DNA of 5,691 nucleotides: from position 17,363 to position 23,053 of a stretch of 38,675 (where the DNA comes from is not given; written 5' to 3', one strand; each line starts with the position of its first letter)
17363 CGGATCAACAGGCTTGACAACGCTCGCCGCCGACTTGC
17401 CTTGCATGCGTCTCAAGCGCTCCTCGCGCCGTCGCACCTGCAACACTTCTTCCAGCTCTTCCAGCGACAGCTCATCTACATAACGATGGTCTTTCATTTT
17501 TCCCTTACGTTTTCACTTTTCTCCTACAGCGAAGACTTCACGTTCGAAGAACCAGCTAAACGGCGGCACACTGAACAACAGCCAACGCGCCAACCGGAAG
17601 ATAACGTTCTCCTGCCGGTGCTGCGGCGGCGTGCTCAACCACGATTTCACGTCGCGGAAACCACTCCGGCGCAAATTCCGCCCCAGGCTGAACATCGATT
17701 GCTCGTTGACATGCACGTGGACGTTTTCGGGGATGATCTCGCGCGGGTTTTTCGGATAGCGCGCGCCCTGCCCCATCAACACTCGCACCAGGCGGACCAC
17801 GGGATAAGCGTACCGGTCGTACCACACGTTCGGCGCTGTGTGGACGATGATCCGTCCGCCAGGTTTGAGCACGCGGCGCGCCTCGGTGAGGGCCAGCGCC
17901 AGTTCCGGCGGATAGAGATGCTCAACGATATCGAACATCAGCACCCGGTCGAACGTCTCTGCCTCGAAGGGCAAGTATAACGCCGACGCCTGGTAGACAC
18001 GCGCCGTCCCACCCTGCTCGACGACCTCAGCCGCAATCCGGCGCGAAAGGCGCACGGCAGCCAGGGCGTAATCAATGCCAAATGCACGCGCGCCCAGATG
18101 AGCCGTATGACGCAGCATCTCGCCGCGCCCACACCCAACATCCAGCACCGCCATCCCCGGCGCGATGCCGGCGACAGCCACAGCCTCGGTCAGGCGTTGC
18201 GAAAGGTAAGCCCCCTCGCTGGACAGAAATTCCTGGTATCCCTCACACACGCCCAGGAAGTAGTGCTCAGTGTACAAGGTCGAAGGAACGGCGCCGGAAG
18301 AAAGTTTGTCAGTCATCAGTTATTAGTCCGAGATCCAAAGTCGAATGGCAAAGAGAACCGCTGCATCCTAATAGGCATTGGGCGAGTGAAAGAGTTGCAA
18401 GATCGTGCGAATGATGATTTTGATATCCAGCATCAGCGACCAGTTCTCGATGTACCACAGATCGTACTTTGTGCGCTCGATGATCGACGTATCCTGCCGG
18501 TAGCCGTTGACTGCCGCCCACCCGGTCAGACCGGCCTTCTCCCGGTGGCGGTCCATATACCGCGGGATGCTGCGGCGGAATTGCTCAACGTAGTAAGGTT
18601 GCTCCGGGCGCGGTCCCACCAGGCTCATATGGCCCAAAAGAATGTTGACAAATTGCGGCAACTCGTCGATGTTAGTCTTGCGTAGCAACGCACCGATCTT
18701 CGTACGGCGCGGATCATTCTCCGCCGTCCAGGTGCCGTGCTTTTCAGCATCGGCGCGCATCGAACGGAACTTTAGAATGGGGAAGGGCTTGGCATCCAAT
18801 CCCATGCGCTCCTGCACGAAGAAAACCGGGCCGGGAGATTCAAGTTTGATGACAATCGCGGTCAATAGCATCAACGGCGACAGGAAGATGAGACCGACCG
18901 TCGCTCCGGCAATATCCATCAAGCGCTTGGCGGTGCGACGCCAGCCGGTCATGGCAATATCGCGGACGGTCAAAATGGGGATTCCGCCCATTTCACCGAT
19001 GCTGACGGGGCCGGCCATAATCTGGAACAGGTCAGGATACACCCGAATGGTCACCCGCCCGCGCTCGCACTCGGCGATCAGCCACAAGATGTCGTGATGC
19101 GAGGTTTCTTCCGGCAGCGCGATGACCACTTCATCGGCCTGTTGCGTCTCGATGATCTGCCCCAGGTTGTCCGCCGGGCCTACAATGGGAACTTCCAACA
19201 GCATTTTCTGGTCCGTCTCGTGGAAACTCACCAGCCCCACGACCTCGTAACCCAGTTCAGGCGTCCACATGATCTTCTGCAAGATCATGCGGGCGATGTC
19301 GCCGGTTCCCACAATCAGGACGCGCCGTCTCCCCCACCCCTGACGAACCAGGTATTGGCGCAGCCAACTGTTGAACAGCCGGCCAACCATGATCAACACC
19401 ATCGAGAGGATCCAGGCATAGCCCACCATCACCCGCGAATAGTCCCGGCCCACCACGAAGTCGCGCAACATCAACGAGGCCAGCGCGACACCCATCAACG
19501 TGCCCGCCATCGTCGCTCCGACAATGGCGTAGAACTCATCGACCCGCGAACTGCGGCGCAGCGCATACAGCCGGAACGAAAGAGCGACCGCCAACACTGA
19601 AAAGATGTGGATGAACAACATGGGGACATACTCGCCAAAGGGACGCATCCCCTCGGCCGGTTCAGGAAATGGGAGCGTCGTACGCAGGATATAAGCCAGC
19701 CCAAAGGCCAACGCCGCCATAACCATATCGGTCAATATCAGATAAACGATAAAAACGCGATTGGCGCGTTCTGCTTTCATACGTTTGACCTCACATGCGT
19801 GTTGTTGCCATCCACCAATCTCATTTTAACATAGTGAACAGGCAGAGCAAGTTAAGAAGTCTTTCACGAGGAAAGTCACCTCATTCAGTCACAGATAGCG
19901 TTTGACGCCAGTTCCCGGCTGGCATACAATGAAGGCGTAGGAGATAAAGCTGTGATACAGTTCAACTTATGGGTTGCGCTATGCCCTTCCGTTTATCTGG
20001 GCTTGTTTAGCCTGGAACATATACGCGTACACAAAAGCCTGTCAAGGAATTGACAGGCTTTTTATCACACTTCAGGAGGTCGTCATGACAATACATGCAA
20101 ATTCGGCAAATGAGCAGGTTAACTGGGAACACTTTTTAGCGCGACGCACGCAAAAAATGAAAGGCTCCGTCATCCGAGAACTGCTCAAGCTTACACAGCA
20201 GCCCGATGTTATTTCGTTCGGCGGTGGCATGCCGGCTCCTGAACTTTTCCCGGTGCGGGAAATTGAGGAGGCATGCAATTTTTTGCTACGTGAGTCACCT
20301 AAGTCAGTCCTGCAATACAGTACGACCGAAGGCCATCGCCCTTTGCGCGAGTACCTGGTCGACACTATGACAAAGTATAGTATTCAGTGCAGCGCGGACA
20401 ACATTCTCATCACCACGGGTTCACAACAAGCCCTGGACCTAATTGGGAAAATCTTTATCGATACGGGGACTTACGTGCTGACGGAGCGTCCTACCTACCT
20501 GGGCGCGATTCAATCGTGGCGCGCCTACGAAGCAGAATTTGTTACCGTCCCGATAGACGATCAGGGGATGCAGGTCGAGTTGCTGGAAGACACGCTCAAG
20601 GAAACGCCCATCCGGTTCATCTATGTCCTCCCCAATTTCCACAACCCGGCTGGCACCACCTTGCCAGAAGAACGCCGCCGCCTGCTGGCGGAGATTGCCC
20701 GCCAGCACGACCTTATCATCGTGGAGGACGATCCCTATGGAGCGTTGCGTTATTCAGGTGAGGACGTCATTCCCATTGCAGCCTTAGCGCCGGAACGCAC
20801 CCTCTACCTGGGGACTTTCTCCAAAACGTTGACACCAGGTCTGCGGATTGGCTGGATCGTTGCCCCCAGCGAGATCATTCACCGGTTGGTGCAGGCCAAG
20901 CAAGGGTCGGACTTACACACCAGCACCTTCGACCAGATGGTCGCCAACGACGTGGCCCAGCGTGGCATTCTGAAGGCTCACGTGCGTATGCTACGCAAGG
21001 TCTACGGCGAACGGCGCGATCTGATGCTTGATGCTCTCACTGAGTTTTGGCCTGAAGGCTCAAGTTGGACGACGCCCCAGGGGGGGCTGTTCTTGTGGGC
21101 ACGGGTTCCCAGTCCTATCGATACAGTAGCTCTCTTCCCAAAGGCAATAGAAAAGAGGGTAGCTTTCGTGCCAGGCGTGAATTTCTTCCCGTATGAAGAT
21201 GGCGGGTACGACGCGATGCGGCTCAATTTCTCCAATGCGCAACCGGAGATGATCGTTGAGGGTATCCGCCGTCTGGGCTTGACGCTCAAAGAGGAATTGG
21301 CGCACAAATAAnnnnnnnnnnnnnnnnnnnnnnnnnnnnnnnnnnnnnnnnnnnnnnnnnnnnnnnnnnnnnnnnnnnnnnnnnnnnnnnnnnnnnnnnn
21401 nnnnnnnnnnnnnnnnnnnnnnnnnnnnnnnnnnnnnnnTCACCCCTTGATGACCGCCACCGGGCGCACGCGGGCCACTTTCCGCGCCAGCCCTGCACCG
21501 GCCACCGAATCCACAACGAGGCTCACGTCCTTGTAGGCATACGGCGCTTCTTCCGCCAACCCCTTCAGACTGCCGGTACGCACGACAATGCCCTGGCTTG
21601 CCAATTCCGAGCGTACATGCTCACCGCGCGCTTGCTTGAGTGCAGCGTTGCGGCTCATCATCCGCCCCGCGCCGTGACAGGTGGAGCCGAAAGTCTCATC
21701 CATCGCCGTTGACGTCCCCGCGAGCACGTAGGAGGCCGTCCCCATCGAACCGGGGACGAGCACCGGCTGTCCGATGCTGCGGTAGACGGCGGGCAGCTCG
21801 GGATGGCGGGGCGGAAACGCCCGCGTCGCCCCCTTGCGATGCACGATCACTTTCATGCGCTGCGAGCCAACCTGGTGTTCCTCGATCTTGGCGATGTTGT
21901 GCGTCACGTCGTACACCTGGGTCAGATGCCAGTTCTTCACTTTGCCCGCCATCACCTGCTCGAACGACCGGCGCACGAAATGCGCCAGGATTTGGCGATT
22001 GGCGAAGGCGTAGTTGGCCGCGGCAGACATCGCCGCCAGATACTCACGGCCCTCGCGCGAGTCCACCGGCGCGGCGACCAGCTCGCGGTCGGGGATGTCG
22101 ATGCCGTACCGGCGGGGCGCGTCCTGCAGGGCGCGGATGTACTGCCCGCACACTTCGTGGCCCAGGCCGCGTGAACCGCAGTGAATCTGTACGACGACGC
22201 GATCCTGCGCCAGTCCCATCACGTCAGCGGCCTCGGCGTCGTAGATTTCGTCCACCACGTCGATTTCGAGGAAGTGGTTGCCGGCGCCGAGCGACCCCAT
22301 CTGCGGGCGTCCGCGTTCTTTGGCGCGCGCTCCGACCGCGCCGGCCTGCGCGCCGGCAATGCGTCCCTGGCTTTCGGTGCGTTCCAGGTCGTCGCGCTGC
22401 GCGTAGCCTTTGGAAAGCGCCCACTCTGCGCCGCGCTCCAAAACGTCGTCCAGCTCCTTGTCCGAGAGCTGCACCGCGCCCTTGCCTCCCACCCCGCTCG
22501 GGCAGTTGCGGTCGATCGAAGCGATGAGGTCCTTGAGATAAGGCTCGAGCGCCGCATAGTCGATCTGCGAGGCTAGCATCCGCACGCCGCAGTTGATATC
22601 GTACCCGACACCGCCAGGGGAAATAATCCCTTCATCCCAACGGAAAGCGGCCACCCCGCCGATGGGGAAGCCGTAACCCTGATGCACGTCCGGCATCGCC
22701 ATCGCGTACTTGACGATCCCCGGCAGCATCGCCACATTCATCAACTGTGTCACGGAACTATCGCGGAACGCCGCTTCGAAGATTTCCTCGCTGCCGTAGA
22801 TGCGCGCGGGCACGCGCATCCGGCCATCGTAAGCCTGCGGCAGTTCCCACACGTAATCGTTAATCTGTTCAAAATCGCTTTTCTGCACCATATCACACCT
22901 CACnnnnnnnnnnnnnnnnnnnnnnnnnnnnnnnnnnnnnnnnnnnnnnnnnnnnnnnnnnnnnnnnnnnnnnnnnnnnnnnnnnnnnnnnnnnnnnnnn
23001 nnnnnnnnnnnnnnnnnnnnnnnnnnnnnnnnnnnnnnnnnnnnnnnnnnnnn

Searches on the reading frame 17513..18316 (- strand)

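Call 55: search_protein_families(library=pfam, proteins=[window:17513-18316:-], max_evalue=0.00001)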
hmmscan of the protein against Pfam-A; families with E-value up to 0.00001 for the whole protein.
window:17513-18316:- (267 aa): 7 families
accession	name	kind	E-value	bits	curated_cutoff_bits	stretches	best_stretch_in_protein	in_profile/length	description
PF08241.18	Methyltransf_11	-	8.5e-20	71.6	21.2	1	58-158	1-95/95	Methyltransferase domain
PF13649.12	Methyltransf_25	-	3.4e-19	69.7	27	1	57-154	1-97/97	Methyltransferase domain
PF13847.12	Methyltransf_31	-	1.3e-13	51.3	27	1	53-161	3-112/145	Methyltransferase domain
PF13489.12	Methyltransf_23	-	3.4e-13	50.1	27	1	40-223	7-162/164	Methyltransferase domain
PF08242.18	Methyltransf_12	-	4.9e-13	50.1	30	1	58-156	1-98/98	Methyltransferase domain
PF02353.26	CMAS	-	4.4e-11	43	27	1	41-161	50-167/273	Mycolic acid cyclopropane synthetase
PF01209.24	Ubie_methyltran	-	5.1e-07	29.7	20.1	1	49-159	43-152/233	ubiE/COQ5 methyltransferase family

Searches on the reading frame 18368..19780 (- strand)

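Call 55: search_protein_families(library=pfam, proteins=[window:18368-19780:-], max_evalue=0.00001)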
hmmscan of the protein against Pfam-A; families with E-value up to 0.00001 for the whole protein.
window:18368-19780:- (470 aa): 2 families
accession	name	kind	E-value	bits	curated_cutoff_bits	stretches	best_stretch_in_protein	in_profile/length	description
PF02397.22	Bac_transf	-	3.7e-69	232.3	27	1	285-464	1-178/179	Bacterial sugar transferase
PF13727.12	CoA_binding_3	-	9.6e-15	55.5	25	1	77-249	8-175/175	CoA-binding domain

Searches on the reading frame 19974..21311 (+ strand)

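Call 55: search_protein_families(library=pfam, proteins=[window:19974-21311:+], max_evalue=0.00001)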
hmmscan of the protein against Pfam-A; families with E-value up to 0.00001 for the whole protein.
window:19974-21311:+ (445 aa): 2 families
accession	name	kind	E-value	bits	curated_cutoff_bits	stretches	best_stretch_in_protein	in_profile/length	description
PF00155.27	Aminotran_1_2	-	3.2e-38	132.3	19.7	1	103-434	28-361/361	Aminotransferase class I and II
PF12897.13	Asp_aminotransf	-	6.5e-09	35.5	27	1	184-378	143-349/421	Aspartate amino-transferase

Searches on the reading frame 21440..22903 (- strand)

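Call 55: search_protein_families(library=pfam, proteins=[window:21440-22903:-], max_evalue=0.00001)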
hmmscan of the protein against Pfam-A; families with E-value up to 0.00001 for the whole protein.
window:21440-22903:- (487 aa): 1 family
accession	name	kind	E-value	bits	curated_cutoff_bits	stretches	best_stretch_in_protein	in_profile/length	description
PF01139.22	RtcB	-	8.6e-174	579.2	27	1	53-487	1-426/426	tRNA-splicing ligase RtcB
